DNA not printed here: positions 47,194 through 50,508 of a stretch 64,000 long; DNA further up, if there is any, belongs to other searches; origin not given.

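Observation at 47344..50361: Two complete GspE/PilB-type secretion ATPases fused into one 1027-aa polypeptide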

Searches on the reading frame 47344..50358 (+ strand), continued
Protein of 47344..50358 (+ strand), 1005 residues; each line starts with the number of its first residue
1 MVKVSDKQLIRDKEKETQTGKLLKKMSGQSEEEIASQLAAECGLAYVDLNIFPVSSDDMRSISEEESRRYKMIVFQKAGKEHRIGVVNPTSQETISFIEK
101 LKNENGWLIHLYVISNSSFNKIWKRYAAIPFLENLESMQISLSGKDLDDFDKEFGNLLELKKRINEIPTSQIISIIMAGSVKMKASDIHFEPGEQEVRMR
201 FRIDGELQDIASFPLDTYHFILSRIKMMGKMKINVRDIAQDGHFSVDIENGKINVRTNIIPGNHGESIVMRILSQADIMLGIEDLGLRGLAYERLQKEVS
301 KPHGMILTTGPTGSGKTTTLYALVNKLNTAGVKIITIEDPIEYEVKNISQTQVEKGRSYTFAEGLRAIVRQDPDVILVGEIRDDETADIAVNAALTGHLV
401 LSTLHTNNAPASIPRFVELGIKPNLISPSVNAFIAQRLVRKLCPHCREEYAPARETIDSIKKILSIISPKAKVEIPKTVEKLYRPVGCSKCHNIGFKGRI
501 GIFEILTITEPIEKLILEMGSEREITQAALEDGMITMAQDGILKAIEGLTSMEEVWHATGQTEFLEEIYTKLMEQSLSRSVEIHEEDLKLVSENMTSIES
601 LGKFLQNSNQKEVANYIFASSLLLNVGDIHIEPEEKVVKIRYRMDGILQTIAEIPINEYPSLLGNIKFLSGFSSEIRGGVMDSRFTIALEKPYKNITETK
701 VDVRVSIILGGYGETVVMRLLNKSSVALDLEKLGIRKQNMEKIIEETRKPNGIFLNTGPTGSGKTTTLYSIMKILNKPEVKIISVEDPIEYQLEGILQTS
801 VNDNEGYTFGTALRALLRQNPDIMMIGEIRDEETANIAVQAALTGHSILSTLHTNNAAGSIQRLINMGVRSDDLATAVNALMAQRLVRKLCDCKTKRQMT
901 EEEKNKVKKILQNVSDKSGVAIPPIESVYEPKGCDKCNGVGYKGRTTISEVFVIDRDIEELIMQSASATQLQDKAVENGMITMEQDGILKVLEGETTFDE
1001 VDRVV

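Call 27: list_cluster_members(proteins=[P0121, P0122, P0123, P0124, P0125, P0127, P0128, P0129, P0130, P0131])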
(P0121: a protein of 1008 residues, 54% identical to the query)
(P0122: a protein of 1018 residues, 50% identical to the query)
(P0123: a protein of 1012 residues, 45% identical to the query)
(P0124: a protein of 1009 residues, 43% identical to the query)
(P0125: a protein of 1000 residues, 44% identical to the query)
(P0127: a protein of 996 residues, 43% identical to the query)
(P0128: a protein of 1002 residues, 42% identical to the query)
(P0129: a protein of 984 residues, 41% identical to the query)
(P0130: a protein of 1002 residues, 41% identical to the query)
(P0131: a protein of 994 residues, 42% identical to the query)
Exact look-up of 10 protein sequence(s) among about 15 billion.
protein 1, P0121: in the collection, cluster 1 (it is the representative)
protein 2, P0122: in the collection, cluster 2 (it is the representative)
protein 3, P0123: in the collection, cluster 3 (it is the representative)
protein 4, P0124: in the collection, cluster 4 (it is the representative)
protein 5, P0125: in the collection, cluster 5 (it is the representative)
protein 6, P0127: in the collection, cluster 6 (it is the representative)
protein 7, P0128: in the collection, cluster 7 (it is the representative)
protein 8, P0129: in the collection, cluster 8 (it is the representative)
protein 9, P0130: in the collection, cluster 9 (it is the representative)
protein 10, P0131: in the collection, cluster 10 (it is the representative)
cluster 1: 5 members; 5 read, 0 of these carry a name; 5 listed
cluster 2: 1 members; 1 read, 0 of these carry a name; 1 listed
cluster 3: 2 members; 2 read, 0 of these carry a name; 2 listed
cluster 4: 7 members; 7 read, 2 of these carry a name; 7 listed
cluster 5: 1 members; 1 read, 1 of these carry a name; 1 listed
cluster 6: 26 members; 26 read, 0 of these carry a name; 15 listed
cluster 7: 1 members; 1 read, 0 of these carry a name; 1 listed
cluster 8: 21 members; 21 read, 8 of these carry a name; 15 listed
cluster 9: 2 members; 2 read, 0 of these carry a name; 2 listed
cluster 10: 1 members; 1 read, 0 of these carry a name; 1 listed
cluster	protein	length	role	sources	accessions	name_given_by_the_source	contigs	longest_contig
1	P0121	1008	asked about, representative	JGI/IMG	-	-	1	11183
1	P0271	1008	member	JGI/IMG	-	-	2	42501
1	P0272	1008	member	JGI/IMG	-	-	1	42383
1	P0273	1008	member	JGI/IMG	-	-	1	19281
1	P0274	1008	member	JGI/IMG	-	-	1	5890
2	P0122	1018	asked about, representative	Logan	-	-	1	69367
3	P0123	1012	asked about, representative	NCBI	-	-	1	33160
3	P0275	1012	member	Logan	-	-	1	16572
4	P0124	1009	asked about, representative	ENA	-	-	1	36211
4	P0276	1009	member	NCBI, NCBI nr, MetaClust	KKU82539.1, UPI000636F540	MAG: General secretory pathway protein E [Parcubacteria group bacterium GW2011_GWA2_47_8] | status=active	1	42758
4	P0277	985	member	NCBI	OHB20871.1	MAG: hypothetical protein A2666_04455, partial [Parcubacteria group bacterium ...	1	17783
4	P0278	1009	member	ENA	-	-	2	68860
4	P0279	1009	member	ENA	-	-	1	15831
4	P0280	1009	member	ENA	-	-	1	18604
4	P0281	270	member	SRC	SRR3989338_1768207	-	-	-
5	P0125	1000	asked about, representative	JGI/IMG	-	type II secretory ATPase GspE/PulE/Tfp pilus assembly ATPase PilB-like protein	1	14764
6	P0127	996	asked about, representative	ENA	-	-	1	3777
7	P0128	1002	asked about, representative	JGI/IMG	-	-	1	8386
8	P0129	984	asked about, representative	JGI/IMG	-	type II secretory ATPase GspE/PulE/Tfp pilus assembly ATPase PilB-like protein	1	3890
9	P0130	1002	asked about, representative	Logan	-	-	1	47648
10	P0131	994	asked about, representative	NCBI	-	-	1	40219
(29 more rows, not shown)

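Call 28: list_cluster_members(proteins=[P0132, P0133, P0134, P0141, P0004, P0136, P0137, P0138, P0139, P0142])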
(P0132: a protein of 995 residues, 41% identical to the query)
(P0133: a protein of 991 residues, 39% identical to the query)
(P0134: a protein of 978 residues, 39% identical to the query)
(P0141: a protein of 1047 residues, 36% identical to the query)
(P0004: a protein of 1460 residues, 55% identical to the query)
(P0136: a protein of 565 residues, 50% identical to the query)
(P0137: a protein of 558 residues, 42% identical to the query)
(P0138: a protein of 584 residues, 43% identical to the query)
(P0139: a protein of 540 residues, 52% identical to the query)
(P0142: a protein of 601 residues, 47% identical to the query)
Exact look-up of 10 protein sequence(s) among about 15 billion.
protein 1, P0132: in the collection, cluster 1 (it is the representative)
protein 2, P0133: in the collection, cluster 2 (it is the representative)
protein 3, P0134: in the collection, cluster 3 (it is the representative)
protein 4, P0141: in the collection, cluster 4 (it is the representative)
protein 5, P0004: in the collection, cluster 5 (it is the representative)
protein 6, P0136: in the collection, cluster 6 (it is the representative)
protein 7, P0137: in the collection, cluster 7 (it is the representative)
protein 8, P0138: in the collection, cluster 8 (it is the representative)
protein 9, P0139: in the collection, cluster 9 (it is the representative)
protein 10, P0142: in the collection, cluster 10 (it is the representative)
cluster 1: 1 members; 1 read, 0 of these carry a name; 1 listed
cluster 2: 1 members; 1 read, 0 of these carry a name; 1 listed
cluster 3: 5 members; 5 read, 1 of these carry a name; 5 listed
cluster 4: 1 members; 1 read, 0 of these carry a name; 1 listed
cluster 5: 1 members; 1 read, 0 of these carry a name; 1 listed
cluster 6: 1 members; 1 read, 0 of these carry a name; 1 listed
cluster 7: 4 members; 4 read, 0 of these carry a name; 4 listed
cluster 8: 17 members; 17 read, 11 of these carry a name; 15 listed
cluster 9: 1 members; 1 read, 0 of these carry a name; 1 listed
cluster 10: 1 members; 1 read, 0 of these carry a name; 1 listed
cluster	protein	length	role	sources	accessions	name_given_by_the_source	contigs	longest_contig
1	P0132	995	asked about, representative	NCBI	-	-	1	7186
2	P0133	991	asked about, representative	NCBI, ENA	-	-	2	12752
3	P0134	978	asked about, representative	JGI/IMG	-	-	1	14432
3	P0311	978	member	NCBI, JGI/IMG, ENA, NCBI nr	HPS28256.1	MAG TPA: ATPase, T2SS/T4P/T4SS family [Candidatus Paceibacterota bacterium] | ATPase, T2SS/T4P/T4SS family [Candidatus Paceibacterota bacterium]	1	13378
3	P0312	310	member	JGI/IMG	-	-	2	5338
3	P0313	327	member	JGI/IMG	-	-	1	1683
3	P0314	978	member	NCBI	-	-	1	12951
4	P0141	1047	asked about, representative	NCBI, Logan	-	-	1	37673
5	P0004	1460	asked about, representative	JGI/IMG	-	-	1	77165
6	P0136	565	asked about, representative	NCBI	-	-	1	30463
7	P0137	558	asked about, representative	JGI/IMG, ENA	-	-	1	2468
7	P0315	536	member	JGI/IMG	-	-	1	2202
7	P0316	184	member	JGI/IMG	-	-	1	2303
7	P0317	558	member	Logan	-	-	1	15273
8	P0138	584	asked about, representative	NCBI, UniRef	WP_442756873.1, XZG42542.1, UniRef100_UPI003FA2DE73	GspE/PulE family protein [Methylocystis sp. JAN1] | GspE/PulE family protein n=1 Tax=Methylocystis sp. JAN1 TaxID=3397211 RepID=UPI003FA2DE73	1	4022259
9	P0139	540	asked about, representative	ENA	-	-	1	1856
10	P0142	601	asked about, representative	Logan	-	-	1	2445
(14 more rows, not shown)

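Call 29: find_encoding_contigs(protein=P0124, flank=10000, max_places=3)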
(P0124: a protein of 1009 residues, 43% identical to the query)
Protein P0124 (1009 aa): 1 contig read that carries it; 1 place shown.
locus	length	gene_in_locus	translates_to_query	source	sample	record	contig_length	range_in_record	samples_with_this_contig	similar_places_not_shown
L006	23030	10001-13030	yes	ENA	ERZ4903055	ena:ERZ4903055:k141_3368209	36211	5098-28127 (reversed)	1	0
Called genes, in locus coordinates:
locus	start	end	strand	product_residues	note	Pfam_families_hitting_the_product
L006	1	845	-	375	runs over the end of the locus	PF11258:DUF3048, PF17479:DUF3048_C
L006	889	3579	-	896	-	PF02739:5_3_exonuc_N, PF01367:5_3_exonuc, PF22619:DNA_polI_exo1 (weak), PF00476:DNA_pol_A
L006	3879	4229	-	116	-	PF01934:HepT-like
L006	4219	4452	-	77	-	PF01909:NTP_transf_2, PF18765:Polbeta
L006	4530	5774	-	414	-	PF12704:MacB_PCD, PF02687:FtsX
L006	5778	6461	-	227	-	PF00005:ABC_tran, PF02463:SMC_N (faint), PF13304:AAA_21 (faint)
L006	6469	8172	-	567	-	PF25973:BSH_CzcB (faint), PF25984:BSH_YknX (faint)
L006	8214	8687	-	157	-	PF02367:TsaE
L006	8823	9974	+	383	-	PF01368:DHH (weak)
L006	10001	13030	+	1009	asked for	PF00437:T2SSE, PF03215:Rad17 (faint), PF25199:nSTAND_NTPase5 (faint), PF00004:AAA (faint), PF00005:ABC_tran (faint), PF12775:AAA_7 (faint), PF13173:AAA_14 (faint), PF00437:T2SSE, +5 more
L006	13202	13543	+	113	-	-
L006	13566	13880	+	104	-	-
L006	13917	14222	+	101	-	PF21956:DUF6922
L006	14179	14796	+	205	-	PF08843:AbiEii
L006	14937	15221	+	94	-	-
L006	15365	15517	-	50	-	-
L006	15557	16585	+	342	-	PF05496:RuvB_N, PF00004:AAA, PF07728:AAA_5, PF17864:AAA_lid_4, PF05491:WHD_RuvB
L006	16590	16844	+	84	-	-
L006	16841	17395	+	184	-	PF03703:bPH_2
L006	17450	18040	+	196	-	-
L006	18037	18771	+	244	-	PF08843:AbiEii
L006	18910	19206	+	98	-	-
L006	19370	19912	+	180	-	PF20772:TACO1_YebC_N, PF01709:Transcrip_reg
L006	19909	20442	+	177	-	PF02075:RuvC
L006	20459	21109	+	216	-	PF14402:7TM_transglut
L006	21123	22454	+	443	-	PF14397:ATPgrasp_ST, PF02655:ATP-grasp_3 (faint), PF08443:RimK (faint), PF05618:RimB-like (faint)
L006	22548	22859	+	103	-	PF04014:MazE_antitoxin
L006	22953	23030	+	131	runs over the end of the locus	PF13470:PIN_3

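Call 30: find_encoding_contigs(protein=P0004, flank=10000, max_places=2)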
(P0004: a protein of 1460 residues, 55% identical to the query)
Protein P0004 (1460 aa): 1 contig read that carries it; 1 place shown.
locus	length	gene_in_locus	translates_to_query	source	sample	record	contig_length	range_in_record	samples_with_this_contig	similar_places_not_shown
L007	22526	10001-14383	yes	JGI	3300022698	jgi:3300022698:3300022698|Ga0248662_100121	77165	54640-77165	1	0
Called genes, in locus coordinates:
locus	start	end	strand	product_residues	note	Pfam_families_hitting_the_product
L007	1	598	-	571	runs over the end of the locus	PF09972:DUF2207, PF20990:DUF2207_C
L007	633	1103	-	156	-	PF02681:DUF212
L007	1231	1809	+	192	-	PF04011:LemA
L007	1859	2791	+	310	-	PF01435:Peptidase_M48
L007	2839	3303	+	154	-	-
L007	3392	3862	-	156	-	-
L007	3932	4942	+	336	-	PF06068:TIP49 (faint), PF05496:RuvB_N, PF01078:Mg_chelatase (faint), PF13191:AAA_16 (faint), PF00004:AAA, PF07728:AAA_5, PF17864:AAA_lid_4, PF05491:WHD_RuvB, +1 more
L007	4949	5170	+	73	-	-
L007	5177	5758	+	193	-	PF03703:bPH_2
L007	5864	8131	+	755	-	PF00932:LTD, PF18911:PKD_4, PF00801:PKD, PF00932:LTD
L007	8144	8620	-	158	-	PF02367:TsaE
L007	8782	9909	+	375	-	PF01368:DHH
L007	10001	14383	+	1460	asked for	PF01935:DUF87 (faint), PF05157:MshEN (weak), PF03215:Rad17 (faint), PF14532:Sigma54_activ_2 (faint), PF16796:Microtub_bd (faint), PF00437:T2SSE, PF00004:AAA (faint), PF00437:T2SSE, +23 more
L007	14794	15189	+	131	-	PF09685:MamF_MmsF (weak)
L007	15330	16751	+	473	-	PF00224:PK, PF03328:HpcH_HpaI (weak), PF02887:PK_C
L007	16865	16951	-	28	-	-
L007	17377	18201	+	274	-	PF22660:RS_preATP-grasp-like, PF02222:ATP-grasp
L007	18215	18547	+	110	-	PF17769:PurK_C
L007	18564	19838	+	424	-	PF18920:DUF5671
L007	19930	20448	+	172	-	PF00565:SNase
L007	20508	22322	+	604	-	PF01807:Zn_ribbon_DnaG, PF08275:DNAG_N, PF01751:Toprim, PF13155:Toprim_2, PF13362:Toprim_3 (weak), PF13662:Toprim_4, PF10410:DnaB_bind (weak)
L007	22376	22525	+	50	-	?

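Call 31: find_encoding_contigs(protein=P0136, flank=10000, max_places=2)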
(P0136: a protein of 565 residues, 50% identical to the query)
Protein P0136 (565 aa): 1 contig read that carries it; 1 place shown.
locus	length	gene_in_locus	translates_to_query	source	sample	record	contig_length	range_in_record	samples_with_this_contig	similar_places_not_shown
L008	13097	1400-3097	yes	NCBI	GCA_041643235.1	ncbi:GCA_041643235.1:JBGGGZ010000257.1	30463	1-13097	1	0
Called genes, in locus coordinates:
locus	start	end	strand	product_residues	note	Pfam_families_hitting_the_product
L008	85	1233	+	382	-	PF01368:DHH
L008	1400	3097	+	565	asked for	PF05157:MshEN (weak), PF00437:T2SSE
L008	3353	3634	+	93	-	-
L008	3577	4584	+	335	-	PF05496:RuvB_N, PF07728:AAA_5 (faint), PF00004:AAA, PF17864:AAA_lid_4, PF05491:WHD_RuvB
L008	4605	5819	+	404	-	PF18895:T4SS_pilin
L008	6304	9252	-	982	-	PF00912:Transgly, PF00905:Transpeptidase, PF17957:Big_7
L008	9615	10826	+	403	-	PF00579:tRNA-synt_1b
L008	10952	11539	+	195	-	-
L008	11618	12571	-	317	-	-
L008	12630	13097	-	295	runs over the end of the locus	PF00480:ROK, PF02685:Glucokinase (faint)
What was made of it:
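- The nearest single-unit relative, P0136, lies at the same locus (call 31).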
